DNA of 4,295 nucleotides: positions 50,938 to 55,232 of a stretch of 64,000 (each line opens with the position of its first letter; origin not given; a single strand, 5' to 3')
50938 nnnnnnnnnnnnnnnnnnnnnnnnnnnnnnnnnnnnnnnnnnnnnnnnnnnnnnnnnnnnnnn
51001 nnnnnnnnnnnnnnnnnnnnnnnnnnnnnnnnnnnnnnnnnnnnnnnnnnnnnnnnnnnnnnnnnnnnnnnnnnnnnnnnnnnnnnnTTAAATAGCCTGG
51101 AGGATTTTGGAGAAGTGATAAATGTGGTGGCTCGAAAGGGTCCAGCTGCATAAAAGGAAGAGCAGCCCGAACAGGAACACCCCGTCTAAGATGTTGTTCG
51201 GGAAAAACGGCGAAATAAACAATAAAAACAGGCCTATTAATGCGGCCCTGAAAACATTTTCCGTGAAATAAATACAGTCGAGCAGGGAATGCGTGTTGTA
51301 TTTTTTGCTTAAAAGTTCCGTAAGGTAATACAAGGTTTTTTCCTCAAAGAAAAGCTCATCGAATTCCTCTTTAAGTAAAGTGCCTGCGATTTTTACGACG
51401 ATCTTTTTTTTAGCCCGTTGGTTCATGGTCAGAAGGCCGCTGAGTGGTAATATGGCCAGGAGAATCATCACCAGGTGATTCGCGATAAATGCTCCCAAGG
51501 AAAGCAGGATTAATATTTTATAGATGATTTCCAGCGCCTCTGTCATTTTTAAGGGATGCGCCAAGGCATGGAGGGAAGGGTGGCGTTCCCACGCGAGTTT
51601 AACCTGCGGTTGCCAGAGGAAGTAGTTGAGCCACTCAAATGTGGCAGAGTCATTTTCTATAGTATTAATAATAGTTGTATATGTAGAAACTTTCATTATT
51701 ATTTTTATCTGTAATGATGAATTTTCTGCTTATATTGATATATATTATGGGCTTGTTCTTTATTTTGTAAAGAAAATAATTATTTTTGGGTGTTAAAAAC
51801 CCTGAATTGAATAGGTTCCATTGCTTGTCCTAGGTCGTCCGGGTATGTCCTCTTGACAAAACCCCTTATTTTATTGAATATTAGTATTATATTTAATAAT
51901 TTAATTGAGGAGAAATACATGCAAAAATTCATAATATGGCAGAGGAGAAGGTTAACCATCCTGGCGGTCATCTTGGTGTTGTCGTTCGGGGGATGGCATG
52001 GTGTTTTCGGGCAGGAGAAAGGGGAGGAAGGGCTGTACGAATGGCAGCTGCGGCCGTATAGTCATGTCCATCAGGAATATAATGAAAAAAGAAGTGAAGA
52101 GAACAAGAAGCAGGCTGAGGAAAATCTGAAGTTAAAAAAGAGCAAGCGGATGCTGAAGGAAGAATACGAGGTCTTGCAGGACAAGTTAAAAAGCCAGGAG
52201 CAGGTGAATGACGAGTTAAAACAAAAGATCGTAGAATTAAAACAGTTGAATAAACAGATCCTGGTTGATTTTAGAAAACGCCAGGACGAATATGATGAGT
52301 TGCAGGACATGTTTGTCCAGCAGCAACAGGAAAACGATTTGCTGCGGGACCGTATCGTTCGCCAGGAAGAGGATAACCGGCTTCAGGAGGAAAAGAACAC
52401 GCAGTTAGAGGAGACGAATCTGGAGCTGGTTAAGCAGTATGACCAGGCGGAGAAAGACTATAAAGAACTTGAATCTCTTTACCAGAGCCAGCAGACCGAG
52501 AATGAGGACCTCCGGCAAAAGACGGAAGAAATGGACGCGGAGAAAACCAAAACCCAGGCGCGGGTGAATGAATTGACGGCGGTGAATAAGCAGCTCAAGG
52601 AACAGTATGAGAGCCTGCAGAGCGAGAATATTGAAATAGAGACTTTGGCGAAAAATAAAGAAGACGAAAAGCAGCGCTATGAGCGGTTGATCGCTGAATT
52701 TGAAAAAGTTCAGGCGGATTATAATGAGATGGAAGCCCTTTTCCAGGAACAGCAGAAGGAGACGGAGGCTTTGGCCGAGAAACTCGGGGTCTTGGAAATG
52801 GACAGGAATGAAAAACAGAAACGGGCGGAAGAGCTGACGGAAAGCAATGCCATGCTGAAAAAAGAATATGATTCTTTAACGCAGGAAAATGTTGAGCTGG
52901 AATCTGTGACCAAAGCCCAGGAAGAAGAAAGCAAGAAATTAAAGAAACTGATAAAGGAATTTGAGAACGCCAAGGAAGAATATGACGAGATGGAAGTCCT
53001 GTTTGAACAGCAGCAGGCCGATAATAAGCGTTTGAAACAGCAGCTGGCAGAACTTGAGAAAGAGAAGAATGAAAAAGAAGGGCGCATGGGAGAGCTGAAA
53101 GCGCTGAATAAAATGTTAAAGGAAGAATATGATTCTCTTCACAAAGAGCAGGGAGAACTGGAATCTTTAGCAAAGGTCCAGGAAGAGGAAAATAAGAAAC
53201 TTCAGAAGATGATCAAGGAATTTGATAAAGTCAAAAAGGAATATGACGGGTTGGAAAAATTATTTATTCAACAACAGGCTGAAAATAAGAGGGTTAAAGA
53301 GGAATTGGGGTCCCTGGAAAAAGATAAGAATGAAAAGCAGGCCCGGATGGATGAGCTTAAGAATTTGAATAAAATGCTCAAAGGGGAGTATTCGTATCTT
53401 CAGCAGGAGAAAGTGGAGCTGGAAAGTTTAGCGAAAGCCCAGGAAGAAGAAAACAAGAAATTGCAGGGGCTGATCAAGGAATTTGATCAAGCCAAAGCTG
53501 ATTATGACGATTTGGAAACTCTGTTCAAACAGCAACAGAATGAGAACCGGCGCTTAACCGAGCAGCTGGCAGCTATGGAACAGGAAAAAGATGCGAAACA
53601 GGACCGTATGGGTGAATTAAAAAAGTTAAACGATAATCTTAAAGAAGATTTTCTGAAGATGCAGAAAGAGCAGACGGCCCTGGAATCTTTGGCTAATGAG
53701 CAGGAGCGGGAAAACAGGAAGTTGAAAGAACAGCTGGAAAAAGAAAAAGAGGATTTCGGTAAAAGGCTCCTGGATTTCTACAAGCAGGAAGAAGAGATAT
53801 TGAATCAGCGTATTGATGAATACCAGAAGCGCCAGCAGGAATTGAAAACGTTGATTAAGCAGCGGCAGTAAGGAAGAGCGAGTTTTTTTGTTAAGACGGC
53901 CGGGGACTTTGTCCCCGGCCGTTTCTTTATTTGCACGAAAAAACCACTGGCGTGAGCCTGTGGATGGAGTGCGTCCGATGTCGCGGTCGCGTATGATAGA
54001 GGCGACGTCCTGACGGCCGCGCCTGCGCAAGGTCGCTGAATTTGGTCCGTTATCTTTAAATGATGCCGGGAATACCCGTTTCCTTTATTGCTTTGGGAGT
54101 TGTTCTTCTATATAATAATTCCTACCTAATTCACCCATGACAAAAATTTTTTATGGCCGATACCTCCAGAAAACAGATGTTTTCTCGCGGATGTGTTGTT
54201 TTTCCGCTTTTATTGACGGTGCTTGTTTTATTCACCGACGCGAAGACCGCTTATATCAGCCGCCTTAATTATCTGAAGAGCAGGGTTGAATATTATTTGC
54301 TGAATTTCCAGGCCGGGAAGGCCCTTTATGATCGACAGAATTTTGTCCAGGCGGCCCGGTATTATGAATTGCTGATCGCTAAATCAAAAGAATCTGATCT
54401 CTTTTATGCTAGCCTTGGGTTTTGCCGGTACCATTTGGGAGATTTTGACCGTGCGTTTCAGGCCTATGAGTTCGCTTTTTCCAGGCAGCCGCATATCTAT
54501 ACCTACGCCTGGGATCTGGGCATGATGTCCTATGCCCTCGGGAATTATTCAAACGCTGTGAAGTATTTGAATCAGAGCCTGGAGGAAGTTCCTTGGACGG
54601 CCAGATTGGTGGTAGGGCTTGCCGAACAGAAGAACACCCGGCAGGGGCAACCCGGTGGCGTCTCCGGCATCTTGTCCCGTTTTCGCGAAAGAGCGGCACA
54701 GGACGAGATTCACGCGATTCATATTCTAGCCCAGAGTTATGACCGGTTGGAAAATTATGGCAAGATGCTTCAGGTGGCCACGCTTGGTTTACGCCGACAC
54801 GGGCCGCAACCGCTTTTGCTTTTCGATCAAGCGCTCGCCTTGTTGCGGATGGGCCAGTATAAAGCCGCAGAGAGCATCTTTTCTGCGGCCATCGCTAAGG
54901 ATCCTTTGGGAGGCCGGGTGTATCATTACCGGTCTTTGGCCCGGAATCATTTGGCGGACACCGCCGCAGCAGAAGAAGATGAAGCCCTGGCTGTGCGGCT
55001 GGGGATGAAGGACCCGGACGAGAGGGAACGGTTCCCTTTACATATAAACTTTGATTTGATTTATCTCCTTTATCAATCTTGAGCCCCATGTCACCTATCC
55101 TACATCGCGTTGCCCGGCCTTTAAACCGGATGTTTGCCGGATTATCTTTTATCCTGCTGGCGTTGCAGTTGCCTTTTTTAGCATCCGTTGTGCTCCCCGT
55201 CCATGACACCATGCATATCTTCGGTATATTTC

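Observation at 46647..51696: Tandem paralogs of a membrane-embedded B12-binding radical SAM enzyme, headed by a stand-alone receiver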

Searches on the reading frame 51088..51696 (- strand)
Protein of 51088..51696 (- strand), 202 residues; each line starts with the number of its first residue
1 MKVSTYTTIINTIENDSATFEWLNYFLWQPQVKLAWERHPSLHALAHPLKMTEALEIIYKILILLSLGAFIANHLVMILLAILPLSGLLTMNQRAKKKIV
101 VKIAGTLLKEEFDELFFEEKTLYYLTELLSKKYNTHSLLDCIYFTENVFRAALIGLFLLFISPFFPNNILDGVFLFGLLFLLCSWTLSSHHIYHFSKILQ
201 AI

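Call 3: search_protein_families(library=pfam, proteins=[window:51088-51696:-], max_evalue=0.01)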
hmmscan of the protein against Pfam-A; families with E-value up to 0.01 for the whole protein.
window:51088-51696:- (202 aa): 0 families

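Call 4: search_protein_families(library=ncbifam, proteins=[window:51088-51696:-], max_evalue=0.01)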
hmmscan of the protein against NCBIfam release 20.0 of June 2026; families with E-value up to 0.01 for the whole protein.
window:51088-51696:- (202 aa): 0 families

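Call 26: find_homologous_proteins(query=window:51088-51696:-, max_evalue=0.001)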
Query window:51088-51696:- (202 aa): 4 proteins with E <= 0.001 among 476 candidates.
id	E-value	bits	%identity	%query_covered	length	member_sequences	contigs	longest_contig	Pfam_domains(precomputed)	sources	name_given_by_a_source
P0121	4.1e-125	433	100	100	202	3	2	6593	-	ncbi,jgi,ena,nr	ncbi:MAG TPA: hypothetical protein PLD92_04895 [Candidatus Omnitrophota bacterium]|nr:hypothetical p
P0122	7.3e-90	318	74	100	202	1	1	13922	-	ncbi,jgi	ncbi:MAG: hypothetical protein WC450_02575 [Candidatus Omnitrophota bacterium]|jgi:hypothetical prot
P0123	2.5e-85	303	70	100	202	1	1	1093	-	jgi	-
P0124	5.0e-80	286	67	100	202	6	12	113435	-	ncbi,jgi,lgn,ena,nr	ncbi:MAG TPA: hypothetical protein PLT76_06670 [Candidatus Omnitrophota bacterium]|nr:hypothetical p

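Call 67: search_protein_families(library=padloc, proteins=[window:51088-51696:-], max_evalue=0.001)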
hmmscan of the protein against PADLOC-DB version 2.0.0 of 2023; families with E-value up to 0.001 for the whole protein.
window:51088-51696:- (202 aa): 0 families

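Call 70: find_homologous_proteins(query=A3, max_evalue=0.001)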
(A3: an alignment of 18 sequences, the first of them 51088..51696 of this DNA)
Query A3 (18 sequences) (202 aa, profile of the alignment): 11 proteins with E <= 0.001 among 7167 candidates.
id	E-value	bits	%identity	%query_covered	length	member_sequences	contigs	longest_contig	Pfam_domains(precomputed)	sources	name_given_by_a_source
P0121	6.6e-53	198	100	100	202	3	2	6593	-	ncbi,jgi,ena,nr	ncbi:MAG TPA: hypothetical protein PLD92_04895 [Candidatus Omnitrophota bacterium]|nr:hypothetical p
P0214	2.2e-51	193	22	77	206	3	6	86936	-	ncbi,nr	ncbi:MAG: hypothetical protein A2Y03_06265 [Omnitrophica WOR_2 bacterium GWF2_38_59]|nr:MAG: hypothe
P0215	3.3e-50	189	19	66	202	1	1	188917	-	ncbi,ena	ncbi:MAG: hypothetical protein WCO69_03455 [Candidatus Omnitrophota bacterium]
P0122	7.3e-48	181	74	100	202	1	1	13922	-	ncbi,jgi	ncbi:MAG: hypothetical protein WC450_02575 [Candidatus Omnitrophota bacterium]|jgi:hypothetical prot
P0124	1.7e-46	177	67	100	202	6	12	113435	-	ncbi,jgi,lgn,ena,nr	ncbi:MAG TPA: hypothetical protein PLT76_06670 [Candidatus Omnitrophota bacterium]|nr:hypothetical p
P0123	6.2e-46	175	70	100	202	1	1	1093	-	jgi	-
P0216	4.5e-44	169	20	79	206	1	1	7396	-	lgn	-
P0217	1.4e-37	148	22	66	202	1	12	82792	-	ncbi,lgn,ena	-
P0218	1.6e-36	144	23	64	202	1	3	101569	-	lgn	-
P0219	2.8e-33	134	22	69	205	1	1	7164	-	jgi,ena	-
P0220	5.9e-32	129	23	66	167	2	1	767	-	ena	-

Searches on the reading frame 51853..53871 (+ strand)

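Call 3: search_protein_families(library=pfam, proteins=[window:51853-53871:+], max_evalue=0.01)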
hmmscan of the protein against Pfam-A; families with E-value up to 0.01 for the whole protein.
window:51853-53871:+ (672 aa): 0 families

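Call 67: search_protein_families(library=padloc, proteins=[window:51853-53871:+], max_evalue=0.001)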
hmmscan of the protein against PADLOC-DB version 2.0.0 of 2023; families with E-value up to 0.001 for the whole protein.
window:51853-53871:+ (672 aa): 0 families

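Call 76: search_protein_families(library=ncbifam, proteins=[window:51853-53871:+], max_evalue=0.00001)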
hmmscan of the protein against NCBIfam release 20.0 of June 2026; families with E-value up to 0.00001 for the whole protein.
window:51853-53871:+ (672 aa): 3 families
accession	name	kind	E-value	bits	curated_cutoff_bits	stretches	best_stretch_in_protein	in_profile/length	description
TIGR02168.1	SMC_prok_B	equivalog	7e-10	37.3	567.35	1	252-517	231-511/1181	chromosome segregation protein SMC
TIGR02169.1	SMC_prok_A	equivalog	1e-06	26.8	729.4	0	233-463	789-1019/1165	chromosome segregation protein SMC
TIGR04211.1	SH3_and_anchor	equivalog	6.5e-06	25.9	65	0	391-494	61-164/198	TIGR04211 family SH3 domain-containing protein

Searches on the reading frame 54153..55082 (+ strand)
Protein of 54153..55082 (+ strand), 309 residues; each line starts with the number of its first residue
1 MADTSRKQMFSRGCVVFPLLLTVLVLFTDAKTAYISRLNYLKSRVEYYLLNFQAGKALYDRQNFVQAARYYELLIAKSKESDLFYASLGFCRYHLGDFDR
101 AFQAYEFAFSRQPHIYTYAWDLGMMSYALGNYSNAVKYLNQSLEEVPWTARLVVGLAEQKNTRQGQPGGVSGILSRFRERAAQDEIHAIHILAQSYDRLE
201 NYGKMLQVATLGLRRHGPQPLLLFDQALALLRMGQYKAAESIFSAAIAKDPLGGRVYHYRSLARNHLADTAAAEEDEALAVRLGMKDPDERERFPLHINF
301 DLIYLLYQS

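Call 10: search_protein_families(library=pfam, proteins=[window:54153-55082:+], max_evalue=0.001)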
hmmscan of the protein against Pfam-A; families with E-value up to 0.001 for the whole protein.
window:54153-55082:+ (309 aa): 13 families
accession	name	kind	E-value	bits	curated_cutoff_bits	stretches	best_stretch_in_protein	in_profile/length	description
PF07719.23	TPR_2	-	5.9e-14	51.4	27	0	221-251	2-32/34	Tetratricopeptide repeat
PF13432.12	TPR_16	-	7.3e-13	49.1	32.7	2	95-147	10-62/65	Tetratricopeptide repeat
PF13428.12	TPR_14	-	3.6e-12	46.1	23.5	0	223-257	4-38/44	Tetratricopeptide repeat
PF13371.12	TPR_9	-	9.1e-11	42.1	35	0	194-255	3-64/73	Tetratricopeptide repeat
PF00515.34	TPR_1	-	1.7e-10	40.7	27.8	0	85-114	4-33/34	Tetratricopeptide repeat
PF13174.12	TPR_6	-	4.7e-09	36.7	26.3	0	223-251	3-31/33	Tetratricopeptide repeat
PF14559.12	TPR_19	-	2.1e-08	34.8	25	0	59-101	2-44/68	Tetratricopeptide repeat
PF13176.12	TPR_7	-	9.5e-07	28.9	27.9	0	226-252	5-33/36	Tetratricopeptide repeat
PF13181.12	TPR_8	-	1.5e-06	28.3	25.7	0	121-144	6-29/34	Tetratricopeptide repeat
PF13424.12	TPR_12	-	5.5e-06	26.9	30.1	1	87-144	8-73/77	Tetratricopeptide repeat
PF13431.12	TPR_17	-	5.9e-05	23.5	24.4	0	70-103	1-34/34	Tetratricopeptide repeat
PF14853.12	Fis1_TPR_C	-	0.00028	21.5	25.3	0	126-145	11-30/53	Fis1 C-terminal tetratricopeptide repeat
PF12895.13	ANAPC3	-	0.00053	20.6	27.2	0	63-140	4-80/82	Anaphase-promoting complex, cyclosome, subunit 3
